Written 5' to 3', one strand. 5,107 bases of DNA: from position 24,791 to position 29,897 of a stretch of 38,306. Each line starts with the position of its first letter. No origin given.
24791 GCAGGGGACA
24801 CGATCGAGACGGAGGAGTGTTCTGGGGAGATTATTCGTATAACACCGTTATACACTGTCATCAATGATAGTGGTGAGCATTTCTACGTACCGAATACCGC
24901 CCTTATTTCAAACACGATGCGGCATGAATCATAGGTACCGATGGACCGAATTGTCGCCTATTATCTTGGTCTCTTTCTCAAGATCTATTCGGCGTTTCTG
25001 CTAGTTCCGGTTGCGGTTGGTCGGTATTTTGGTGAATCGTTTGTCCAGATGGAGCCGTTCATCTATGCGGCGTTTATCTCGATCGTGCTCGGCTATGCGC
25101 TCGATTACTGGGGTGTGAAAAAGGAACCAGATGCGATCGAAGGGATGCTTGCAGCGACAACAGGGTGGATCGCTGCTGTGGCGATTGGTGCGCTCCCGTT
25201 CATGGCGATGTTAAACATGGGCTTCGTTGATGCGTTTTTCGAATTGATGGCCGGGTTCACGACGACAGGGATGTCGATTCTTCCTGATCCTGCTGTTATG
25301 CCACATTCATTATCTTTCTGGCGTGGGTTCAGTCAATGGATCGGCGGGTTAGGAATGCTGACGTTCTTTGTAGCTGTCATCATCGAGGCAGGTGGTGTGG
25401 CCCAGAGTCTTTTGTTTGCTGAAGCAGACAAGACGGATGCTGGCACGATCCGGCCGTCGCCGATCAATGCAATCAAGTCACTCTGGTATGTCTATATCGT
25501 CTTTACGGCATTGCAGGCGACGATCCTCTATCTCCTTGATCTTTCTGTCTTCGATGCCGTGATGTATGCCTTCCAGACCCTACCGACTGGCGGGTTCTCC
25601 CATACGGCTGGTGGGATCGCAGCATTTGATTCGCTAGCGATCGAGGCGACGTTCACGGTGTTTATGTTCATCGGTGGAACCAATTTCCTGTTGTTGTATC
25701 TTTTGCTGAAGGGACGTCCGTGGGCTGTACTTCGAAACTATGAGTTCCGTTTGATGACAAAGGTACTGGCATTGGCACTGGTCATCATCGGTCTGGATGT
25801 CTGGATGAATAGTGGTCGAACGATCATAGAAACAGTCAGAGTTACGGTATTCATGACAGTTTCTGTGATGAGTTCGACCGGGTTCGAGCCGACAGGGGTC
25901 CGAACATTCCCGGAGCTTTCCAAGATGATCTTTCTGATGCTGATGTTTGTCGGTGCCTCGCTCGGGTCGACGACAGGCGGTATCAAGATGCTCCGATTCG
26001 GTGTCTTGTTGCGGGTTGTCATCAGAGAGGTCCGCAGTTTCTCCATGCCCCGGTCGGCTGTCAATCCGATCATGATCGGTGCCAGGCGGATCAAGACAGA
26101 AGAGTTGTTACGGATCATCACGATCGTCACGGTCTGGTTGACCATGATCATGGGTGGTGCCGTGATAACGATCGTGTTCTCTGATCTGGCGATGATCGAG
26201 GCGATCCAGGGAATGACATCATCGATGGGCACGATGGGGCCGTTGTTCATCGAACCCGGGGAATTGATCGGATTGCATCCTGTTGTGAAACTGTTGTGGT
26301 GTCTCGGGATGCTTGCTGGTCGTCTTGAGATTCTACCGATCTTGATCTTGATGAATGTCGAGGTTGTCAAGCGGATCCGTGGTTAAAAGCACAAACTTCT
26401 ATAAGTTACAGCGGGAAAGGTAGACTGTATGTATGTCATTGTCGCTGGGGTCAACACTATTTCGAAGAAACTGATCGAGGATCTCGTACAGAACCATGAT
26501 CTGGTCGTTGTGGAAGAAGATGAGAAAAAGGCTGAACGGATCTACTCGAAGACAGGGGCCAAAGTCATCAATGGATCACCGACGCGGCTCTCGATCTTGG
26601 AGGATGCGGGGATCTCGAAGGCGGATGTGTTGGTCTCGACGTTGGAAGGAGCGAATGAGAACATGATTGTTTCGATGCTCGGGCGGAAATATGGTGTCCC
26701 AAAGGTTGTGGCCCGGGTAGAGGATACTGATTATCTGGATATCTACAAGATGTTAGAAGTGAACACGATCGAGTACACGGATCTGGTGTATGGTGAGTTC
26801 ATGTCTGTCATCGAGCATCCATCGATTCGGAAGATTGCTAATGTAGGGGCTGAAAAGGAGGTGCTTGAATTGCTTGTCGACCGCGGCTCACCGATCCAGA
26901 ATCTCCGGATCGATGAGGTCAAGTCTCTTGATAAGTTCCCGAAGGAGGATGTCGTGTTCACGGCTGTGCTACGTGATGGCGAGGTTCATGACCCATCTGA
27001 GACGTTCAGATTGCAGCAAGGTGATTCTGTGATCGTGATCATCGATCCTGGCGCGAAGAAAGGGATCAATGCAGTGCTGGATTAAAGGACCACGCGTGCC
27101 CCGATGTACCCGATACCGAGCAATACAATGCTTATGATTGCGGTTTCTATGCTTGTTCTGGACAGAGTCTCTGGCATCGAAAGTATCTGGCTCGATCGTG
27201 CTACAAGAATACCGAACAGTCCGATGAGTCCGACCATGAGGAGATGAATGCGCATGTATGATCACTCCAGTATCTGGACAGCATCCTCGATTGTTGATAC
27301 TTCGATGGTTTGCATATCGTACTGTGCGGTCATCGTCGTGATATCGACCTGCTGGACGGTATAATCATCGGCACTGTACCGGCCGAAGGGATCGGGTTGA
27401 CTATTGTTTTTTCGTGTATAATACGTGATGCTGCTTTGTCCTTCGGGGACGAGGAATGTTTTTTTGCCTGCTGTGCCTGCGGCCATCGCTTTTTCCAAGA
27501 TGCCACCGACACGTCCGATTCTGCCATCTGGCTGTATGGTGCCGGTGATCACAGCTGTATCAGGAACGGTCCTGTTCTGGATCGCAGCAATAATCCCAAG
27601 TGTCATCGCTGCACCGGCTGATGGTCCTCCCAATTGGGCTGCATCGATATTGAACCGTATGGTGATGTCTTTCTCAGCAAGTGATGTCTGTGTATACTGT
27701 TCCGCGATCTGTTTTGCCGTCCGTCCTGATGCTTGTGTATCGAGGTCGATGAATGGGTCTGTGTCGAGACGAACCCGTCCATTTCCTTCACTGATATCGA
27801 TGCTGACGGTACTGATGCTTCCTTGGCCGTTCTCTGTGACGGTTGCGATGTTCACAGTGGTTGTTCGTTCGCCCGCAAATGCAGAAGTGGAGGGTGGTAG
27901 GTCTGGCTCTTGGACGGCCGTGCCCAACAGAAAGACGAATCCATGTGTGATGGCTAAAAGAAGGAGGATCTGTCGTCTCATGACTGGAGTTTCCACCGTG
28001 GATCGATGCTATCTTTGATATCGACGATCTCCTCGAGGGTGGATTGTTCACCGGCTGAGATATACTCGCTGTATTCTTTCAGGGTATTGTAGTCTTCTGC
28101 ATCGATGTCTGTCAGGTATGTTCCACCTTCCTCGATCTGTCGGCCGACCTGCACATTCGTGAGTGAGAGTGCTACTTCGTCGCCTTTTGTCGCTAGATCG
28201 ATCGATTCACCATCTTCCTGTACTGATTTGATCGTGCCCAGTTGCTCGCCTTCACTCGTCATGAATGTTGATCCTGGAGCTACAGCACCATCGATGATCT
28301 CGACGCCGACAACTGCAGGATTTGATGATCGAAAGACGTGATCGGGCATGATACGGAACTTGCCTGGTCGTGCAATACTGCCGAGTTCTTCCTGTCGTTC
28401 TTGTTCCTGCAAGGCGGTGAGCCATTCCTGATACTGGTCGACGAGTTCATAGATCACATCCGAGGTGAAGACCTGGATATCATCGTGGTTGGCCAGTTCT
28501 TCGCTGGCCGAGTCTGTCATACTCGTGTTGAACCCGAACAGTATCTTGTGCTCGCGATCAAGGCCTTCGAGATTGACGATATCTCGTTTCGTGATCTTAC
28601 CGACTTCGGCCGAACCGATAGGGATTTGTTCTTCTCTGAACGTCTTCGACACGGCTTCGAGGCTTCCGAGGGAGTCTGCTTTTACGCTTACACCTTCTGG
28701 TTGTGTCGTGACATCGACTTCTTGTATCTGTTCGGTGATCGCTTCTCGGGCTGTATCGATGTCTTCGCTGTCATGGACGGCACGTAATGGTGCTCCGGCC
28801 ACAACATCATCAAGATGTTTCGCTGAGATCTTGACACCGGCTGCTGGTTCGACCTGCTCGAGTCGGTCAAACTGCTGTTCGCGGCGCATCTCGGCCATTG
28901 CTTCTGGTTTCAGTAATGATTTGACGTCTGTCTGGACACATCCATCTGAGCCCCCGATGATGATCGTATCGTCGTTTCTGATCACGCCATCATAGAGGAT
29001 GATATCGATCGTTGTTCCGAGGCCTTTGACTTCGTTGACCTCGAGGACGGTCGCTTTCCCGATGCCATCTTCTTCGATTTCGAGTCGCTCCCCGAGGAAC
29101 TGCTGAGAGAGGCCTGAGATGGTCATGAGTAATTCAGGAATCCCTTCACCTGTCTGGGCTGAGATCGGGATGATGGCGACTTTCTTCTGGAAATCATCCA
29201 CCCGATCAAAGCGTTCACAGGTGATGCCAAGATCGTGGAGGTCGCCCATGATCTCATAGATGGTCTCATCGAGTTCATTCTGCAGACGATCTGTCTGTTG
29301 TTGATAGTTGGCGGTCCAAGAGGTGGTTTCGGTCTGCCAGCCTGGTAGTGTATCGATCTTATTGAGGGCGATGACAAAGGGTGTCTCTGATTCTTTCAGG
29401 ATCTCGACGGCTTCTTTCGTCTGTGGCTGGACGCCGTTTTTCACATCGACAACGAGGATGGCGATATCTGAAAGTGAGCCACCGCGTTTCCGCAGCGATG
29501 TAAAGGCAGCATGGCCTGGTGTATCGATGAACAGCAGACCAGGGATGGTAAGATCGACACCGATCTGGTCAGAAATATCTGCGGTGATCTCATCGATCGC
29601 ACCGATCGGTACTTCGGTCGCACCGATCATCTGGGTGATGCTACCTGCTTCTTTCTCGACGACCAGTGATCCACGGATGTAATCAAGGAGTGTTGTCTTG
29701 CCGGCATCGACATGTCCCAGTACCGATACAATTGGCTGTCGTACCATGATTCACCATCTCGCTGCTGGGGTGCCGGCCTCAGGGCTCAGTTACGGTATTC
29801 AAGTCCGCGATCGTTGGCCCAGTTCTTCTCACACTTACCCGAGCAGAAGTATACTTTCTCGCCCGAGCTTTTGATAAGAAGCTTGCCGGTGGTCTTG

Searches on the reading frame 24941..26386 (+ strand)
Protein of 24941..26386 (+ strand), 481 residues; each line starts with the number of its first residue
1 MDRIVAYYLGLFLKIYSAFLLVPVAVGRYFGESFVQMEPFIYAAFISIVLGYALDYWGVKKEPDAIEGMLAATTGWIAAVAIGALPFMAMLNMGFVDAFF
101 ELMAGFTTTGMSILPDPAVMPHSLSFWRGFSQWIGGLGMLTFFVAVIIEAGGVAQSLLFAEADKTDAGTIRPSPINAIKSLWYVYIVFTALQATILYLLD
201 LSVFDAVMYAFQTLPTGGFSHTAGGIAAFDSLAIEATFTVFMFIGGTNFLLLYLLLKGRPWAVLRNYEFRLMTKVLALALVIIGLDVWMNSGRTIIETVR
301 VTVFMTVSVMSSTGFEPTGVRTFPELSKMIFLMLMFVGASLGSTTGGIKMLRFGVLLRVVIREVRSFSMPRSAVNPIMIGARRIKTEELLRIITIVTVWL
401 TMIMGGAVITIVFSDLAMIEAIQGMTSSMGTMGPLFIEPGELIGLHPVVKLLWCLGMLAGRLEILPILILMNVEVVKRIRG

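Call 54: search_protein_families(library=pfam, proteins=[window:24941-26386:+], max_evalue=0.001)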
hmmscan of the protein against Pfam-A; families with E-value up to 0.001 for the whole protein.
window:24941-26386:+ (481 aa): 1 family
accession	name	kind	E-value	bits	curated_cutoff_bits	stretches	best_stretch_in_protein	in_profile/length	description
PF02386.22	TrkH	-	1e-33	117.1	27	1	40-473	9-492/502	Cation transport protein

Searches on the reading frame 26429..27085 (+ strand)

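Call 54: search_protein_families(library=pfam, proteins=[window:26429-27085:+], max_evalue=0.001)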
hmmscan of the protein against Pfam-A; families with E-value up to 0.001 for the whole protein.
window:26429-27085:+ (218 aa): 2 families
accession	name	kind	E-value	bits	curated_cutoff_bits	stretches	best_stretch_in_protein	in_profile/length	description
PF02254.24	TrkA_N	-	3.1e-22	79.5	23.8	1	3-114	1-113/116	TrkA-N domain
PF02080.26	TrkA_C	-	6.8e-06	26.3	27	1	146-208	2-61/71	TrkA-C domain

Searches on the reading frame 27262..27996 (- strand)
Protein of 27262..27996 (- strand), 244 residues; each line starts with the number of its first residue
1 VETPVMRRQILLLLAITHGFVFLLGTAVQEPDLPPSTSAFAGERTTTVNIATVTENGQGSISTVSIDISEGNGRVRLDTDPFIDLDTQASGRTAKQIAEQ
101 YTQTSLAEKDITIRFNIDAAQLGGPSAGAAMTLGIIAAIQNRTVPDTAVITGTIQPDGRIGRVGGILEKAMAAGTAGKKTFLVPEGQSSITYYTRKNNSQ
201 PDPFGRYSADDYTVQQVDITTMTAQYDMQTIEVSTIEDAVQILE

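Call 54: search_protein_families(library=pfam, proteins=[window:27262-27996:-], max_evalue=0.001)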
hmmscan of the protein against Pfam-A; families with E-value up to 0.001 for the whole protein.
window:27262-27996:- (244 aa): 2 families
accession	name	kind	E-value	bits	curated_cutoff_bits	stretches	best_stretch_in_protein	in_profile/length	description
PF05362.19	Lon_C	-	2.3e-12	47.3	21.1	1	89-186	72-171/205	Lon protease (S16) C-terminal proteolytic domain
PF13541.12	ChlI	-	4.8e-06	26.9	27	1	102-185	36-119/121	Subunit ChlI of Mg-chelatase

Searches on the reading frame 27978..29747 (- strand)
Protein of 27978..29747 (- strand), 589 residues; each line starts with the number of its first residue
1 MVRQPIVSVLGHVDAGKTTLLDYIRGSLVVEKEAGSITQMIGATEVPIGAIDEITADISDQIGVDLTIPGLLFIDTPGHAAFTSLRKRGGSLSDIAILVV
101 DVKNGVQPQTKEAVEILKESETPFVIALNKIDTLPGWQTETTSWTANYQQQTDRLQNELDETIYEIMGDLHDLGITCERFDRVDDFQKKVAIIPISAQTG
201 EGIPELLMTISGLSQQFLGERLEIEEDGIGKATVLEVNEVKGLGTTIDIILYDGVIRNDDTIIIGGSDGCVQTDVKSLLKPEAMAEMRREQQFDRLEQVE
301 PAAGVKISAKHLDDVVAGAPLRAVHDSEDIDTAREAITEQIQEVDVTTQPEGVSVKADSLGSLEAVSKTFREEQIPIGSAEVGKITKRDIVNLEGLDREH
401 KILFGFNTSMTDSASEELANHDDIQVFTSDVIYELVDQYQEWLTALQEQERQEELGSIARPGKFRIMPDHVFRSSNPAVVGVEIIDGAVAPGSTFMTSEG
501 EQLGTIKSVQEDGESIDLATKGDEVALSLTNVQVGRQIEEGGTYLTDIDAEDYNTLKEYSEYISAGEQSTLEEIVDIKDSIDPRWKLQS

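Call 54: search_protein_families(library=pfam, proteins=[window:27978-29747:-], max_evalue=0.001)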
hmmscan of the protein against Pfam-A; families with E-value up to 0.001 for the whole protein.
window:27978-29747:- (589 aa): 6 families
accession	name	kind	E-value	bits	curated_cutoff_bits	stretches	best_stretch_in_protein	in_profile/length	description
PF00009.33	GTP_EFTU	-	2e-34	119.3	26.5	1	6-211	5-183/188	Elongation factor Tu GTP binding domain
PF14578.12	GTP_EFTU_D4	-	8.6e-26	90.1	23.8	1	460-542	1-83/86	Elongation factor Tu domain 4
PF11987.13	IF-2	-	2.6e-17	63.3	27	1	335-439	13-116/117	Translation-initiation factor 2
PF01926.29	MMR_HSR1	-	3.8e-08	33.9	21.9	1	7-130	2-113/113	50S ribosome-binding GTPase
PF03029.23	ATP_bind_1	-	6.4e-05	23.3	27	1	70-211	92-235/240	Conserved hypothetical ATP binding protein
PF03144.31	GTP_EFTU_D2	-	0.00011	23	30.3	1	244-321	1-72/73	Elongation factor Tu domain 2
